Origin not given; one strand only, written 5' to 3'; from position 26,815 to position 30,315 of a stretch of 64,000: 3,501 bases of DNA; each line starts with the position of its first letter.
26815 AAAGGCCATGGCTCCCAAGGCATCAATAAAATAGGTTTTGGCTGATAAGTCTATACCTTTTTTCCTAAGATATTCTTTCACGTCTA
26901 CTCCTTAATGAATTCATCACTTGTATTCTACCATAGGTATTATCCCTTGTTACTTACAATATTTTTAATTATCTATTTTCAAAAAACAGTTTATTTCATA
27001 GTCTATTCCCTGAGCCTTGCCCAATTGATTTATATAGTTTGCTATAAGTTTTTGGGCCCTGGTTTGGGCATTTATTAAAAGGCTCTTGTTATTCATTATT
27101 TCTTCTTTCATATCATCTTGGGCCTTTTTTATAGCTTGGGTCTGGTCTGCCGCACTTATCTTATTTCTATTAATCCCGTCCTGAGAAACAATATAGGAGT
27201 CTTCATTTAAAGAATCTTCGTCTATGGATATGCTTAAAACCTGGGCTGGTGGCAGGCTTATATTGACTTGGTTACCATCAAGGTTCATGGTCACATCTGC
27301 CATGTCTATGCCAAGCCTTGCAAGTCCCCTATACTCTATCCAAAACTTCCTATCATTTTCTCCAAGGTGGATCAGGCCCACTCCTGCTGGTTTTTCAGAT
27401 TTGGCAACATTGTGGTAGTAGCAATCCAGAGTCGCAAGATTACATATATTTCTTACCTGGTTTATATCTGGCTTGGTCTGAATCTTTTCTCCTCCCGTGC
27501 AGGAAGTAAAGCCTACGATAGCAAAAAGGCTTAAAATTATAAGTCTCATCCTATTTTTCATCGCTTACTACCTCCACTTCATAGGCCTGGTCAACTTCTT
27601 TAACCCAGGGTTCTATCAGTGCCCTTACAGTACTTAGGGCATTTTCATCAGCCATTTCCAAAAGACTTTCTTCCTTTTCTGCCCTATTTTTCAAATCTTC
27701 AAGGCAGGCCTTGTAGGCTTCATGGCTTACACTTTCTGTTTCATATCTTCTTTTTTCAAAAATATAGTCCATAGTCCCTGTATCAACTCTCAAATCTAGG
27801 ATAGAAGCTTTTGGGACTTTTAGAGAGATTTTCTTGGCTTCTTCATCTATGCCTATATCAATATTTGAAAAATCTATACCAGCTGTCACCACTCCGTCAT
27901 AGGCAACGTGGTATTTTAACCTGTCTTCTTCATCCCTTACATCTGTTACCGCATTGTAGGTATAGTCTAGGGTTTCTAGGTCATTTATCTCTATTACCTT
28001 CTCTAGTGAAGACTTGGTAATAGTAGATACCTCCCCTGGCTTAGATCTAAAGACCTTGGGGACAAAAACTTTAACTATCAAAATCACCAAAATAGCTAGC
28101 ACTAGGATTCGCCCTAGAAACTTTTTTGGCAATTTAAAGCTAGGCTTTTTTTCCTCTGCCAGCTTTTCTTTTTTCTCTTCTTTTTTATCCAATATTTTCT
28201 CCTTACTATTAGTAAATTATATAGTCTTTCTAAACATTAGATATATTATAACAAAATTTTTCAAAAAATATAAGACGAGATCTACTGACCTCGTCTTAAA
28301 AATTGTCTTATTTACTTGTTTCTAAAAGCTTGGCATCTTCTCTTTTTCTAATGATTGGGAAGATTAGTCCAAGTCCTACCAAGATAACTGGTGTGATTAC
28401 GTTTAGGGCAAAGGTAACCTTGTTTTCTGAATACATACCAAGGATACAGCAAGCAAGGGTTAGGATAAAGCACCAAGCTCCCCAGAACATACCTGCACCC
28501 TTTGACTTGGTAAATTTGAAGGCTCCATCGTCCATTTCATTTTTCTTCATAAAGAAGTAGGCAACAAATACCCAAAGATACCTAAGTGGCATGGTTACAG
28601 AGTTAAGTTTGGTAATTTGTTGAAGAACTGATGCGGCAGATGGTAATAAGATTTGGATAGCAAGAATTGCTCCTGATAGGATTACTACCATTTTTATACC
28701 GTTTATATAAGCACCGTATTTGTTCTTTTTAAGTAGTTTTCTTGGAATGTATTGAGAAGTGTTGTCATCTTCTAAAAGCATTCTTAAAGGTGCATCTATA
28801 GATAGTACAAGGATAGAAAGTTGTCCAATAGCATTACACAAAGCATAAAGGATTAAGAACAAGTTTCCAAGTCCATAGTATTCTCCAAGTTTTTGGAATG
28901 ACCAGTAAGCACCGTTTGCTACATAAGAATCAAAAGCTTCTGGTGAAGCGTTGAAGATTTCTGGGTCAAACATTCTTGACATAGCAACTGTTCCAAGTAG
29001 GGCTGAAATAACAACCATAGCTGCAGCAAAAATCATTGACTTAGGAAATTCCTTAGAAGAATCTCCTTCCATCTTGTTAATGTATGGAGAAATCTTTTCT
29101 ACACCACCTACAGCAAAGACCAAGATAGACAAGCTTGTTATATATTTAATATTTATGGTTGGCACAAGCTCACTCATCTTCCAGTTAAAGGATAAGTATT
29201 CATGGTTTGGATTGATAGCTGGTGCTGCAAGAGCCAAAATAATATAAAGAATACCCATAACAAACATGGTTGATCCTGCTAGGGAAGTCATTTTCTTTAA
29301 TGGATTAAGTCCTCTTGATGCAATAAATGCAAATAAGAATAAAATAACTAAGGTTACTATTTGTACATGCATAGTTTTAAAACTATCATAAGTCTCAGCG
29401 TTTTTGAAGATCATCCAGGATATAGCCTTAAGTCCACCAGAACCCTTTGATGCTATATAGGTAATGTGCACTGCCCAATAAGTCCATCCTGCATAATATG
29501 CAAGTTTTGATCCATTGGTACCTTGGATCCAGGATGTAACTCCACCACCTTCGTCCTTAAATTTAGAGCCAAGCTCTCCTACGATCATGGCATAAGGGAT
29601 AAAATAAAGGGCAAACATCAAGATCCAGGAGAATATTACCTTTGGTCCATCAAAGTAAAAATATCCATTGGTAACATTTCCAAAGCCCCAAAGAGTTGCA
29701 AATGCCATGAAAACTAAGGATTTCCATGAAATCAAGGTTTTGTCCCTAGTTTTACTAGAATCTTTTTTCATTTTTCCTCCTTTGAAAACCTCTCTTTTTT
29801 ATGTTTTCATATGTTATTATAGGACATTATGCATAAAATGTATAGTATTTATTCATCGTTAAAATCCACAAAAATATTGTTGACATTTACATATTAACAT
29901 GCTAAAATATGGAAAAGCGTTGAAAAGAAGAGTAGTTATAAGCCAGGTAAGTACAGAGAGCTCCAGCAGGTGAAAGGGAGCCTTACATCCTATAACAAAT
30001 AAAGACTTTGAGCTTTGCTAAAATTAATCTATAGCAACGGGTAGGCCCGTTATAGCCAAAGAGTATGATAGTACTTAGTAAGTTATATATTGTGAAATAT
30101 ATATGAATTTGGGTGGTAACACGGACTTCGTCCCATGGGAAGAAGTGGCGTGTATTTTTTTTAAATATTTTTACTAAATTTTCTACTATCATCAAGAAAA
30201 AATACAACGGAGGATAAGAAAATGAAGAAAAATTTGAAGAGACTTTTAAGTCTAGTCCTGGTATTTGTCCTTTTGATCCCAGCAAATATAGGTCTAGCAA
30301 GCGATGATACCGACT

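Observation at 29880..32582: Lysine-type T-box riboswitch in front of a fused SBP-permease/ATPase polar amino-acid ABC importer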

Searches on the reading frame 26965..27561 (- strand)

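Call 7: search_protein_families(library=pfam, proteins=[window:26965-27561:-])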
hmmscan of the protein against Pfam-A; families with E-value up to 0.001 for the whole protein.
window:26965-27561:- (198 aa): 1 family
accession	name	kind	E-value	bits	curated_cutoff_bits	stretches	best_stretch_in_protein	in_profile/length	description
PF14014.11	DUF4230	-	7.3e-30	104.5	27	1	35-183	2-144/148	Protein of unknown function (DUF4230)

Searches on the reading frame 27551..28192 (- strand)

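Call 7: search_protein_families(library=pfam, proteins=[window:27551-28192:-])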
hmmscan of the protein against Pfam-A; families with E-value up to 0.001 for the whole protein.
window:27551-28192:- (213 aa): 1 family
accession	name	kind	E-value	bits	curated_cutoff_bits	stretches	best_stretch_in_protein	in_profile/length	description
PF14014.11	DUF4230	-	6.4e-18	65.7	27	1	65-194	2-139/148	Protein of unknown function (DUF4230)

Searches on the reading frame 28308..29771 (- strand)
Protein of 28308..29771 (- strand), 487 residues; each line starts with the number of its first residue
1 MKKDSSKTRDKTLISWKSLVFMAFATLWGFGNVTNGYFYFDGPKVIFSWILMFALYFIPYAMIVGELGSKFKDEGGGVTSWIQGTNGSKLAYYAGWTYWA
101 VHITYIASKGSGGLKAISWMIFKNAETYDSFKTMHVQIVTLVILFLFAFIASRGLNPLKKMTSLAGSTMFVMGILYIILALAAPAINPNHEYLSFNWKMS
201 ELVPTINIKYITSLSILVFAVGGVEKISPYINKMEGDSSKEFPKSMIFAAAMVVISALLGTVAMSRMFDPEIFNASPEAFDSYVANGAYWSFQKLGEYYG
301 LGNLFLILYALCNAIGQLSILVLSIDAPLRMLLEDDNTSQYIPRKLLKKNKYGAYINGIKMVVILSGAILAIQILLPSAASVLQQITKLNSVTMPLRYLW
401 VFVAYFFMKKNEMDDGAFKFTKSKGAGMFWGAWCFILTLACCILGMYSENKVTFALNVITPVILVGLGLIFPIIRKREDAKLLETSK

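Call 7: search_protein_families(library=pfam, proteins=[window:28308-29771:-])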
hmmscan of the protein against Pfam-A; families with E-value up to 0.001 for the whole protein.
window:28308-29771:- (487 aa): 1 family
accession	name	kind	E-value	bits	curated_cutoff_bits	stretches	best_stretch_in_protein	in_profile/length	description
PF13520.12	AA_permease_2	-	1.5e-24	87.1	27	1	14-460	1-423/427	Amino acid permease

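Call 9: search_protein_families(library=ncbifam, proteins=[window:28308-29771:-])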
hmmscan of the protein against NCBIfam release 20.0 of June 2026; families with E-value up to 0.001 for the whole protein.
window:28308-29771:- (487 aa): 3 families
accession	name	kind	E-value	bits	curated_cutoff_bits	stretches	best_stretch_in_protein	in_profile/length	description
NF011775.0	PRK15238.1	equivalog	5.4e-40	137.6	400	1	8-468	3-483/500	glutamate/gamma-aminobutyrate family transporter YjeM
NF053662.1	Glu_GABA_anti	equivalog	7.1e-21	74.7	640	1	44-466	30-436/468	glutamate/gamma-aminobutyrate antiporter GadC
TIGR03813.2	Gln_GABA_anti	equivalog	2.6e-20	72.9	650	1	42-474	30-450/479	glutamine/gamma-aminobutyrate antiporter GadC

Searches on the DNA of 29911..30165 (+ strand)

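Call 50: search_dna_similar(query=window:29911-30165:+, collection=plasmids, mode=distant, max_evalue=10, max_rows=30)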
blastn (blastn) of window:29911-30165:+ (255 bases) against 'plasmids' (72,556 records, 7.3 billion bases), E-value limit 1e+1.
Records with a match: 43; places in all: 45; records where one place covers at least 80% of the query: 0.
Best place of each record, by identity: >=99% 1; 95-99% 2; 90-95% 22; 80-90% 11; 60-80% 7.
By first word of the organism name: Bacillus 12; Limosilactobacillus 7; Clostridium 6; Macrococcoides 5; Stenotrophomonas 2; Paenibacillus 1; Enterococcus 1; Metabacillus 1; Leptospira 1; Staphylococcus 1; and 6 more.
By predicted mobility (MOB-suite, as given by PLSDB): non-mobilizable 33; mobilizable 9; conjugative 1.
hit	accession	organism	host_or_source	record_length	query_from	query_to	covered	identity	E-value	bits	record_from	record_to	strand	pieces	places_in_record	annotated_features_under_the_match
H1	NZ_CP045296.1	Paenibacillus cellulositrophicus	cell culture,Thai soil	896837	2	103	40%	71.6%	1e-3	51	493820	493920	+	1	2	none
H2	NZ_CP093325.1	Bacillus sp. N5-665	whole organism,peat soil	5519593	12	104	36%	71.3%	2e-1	43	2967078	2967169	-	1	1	none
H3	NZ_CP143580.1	Enterococcus faecalis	Homo sapiens,bacterial isolate,sonicate ...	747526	166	224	23%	75.4%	8e-1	41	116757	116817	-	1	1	none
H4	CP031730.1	Stenotrophomonas rhizophila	Nusuttodinium aeruginosum,whole organism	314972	161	214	21%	77.8%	6e-2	45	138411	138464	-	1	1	none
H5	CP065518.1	Stenotrophomonas rhizophila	Kandelia candel (mangrove),cell culture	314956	161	214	21%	77.8%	6e-2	45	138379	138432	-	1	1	none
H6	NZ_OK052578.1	Metabacillus dongyingensis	white elm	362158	161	213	21%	75.5%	9e+0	38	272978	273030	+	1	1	none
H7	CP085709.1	Bacillus sp. CMF21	single cell,soil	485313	161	213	21%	75.5%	9e+0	38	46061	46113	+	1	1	none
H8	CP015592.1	Bacillus cereus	whole organism,garden soil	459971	1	45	18%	80.0%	9e+0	37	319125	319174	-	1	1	none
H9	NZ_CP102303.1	Clostridium perfringens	swine,mixed culture,fecal sample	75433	127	166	16%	82.5%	8e-1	42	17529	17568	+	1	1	none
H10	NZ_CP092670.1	Leptospira interrogans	Homo sapiens,blood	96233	167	203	15%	83.8%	9e+0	37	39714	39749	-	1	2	none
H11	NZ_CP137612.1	Limosilactobacillus reuteri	Homo sapiens,cell culture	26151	162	193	13%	88.6%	3e+0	40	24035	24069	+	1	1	none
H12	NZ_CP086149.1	Clostridium estertheticum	horse,single colony,meat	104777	150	181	13%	87.5%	8e-1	41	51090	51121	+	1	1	GHKL domain-containing protein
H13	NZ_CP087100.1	Clostridium estertheticum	single colony,Vacuum packed lamb meat ...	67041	150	181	13%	87.5%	8e-1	41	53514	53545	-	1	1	GHKL domain-containing protein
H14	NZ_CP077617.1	Clostridium estertheticum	single colony,bovine feces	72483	150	181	13%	87.5%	8e-1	41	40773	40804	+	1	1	GHKL domain-containing protein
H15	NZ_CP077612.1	Clostridium estertheticum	single colony,bovine feces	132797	150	181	13%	87.5%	8e-1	41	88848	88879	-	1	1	GHKL domain-containing protein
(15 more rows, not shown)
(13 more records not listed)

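Call 51: get_annotated_region(hit=H1, flank=3000)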
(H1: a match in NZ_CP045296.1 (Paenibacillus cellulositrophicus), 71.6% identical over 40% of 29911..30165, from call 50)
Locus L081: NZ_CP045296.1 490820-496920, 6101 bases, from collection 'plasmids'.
description: Paenibacillus cellulositrophicus strain KACC 16577 plasmid unnamed1, complete sequence
organism: Paenibacillus cellulositrophicus (NCBI taxid 562959)
taxonomy: Bacteria; Bacillota; Bacilli; Bacillales; Paenibacillaceae; Paenibacillus; Paenibacillus cellulositrophicus
host: -; source: cell culture,Thai soil; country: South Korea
typing (MOB-suite, as given by PLSDB): non-mobilizable
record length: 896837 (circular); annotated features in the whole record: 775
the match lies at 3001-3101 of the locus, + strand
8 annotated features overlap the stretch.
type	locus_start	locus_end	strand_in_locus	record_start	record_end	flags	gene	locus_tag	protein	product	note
CDS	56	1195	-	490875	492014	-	-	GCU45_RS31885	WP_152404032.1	NADH-dependent flavin oxidoreductase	-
CDS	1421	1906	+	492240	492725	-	-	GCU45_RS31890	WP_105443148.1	Rrf2 family transcriptional regulator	-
CDS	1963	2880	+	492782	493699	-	-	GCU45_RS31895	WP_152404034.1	NAD(P)/FAD-dependent oxidoreductase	-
CDS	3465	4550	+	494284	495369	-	asd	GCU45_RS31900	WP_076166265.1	aspartate-semialdehyde dehydrogenase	GO:0009089 - lysine biosynthetic process via diaminopimelate [Evidence IEA]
CDS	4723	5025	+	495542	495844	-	-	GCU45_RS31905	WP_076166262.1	antibiotic biosynthesis monooxygenase family protein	-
CDS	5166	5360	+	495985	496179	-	-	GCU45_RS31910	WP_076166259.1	small acid-soluble spore protein H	-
CDS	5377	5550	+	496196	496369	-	-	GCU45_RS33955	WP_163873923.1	hypothetical protein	-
CDS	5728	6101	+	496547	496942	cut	-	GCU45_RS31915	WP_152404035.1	VOC family protein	-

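Call 52: get_annotated_region(hit=H2, flank=3000)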
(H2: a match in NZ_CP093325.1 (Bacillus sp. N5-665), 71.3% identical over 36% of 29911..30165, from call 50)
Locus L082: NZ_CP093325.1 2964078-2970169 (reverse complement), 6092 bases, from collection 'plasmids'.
description: Bacillus sp. N5-665 strain N5/665 plasmid p1, complete sequence
organism: Bacillus sp. N5-665 (NCBI taxid 2925318)
taxonomy: Bacteria; Bacillota; Bacilli; Bacillales; Bacillaceae; Bacillus; Bacillus sp. N5-665
host: -; source: whole organism,peat soil; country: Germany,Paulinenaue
typing (MOB-suite, as given by PLSDB): non-mobilizable
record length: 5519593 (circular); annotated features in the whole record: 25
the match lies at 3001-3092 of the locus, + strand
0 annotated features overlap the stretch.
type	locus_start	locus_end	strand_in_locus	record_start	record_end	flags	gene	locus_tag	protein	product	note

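Call 53: search_rna_families(sources=[L081, L082], threshold=evalue, max_evalue=0.001, show_alignments=4)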
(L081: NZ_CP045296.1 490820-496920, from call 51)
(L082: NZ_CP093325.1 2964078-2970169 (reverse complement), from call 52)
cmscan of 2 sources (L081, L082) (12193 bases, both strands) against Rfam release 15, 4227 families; matches with E-value up to 0.001: 2.
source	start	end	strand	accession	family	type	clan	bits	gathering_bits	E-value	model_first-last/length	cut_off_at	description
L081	3000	3267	+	RF00230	T-box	Cis-reg; leader;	-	105.1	93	7.2e-23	1-219/219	no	T-box leader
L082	2990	3246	+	RF00230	T-box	Cis-reg; leader;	-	103.3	93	2.1e-22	1-219/219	no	T-box leader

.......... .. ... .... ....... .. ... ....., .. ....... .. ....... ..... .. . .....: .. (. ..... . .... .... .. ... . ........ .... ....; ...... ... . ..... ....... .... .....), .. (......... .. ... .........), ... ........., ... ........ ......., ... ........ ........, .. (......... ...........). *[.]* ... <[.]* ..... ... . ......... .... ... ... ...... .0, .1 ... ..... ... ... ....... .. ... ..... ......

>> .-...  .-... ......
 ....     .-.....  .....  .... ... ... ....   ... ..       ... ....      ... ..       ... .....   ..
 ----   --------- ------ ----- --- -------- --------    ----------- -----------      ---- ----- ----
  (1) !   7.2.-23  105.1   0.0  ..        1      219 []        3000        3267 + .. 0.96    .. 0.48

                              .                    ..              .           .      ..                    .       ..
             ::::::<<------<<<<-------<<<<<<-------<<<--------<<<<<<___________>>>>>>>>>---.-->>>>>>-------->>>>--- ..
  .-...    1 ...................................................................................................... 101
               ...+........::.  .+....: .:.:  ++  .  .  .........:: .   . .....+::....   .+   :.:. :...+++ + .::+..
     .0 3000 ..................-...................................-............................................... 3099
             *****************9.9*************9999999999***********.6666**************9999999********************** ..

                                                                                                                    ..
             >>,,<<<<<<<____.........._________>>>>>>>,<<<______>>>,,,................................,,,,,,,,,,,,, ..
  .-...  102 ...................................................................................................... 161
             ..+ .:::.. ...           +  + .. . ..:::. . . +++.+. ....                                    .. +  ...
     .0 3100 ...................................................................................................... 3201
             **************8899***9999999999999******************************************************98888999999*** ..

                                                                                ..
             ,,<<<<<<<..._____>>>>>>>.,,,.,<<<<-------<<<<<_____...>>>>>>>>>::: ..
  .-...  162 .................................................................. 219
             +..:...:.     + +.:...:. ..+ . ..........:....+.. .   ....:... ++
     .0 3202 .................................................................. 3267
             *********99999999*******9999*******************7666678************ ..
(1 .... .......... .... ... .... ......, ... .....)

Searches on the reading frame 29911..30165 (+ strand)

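Call 55: search_protein_families(library=ncbifam, proteins=[L082:3329-4882:+])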
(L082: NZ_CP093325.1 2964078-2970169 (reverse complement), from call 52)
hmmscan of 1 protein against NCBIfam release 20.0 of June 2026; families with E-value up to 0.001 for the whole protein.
L082:3329-4882:+ (517 aa): 4 families
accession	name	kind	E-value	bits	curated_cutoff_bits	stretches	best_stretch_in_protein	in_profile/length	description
TIGR00467.1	lysS_arch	equivalog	7.2e-124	414.1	147.55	1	1-513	1-509/515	lysine--tRNA ligase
NF001968.0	PRK00750.1-2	equivalog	7.6e-59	199.5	648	1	3-515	15-519/528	lysine--tRNA ligase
TIGR00435.1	cysS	equivalog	9e-06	25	340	0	264-339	250-322/466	cysteine--tRNA ligase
TIGR00464.1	gltX_bact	equivalog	0.00048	19.1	289.95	0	28-78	9-54/470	glutamate--tRNA ligase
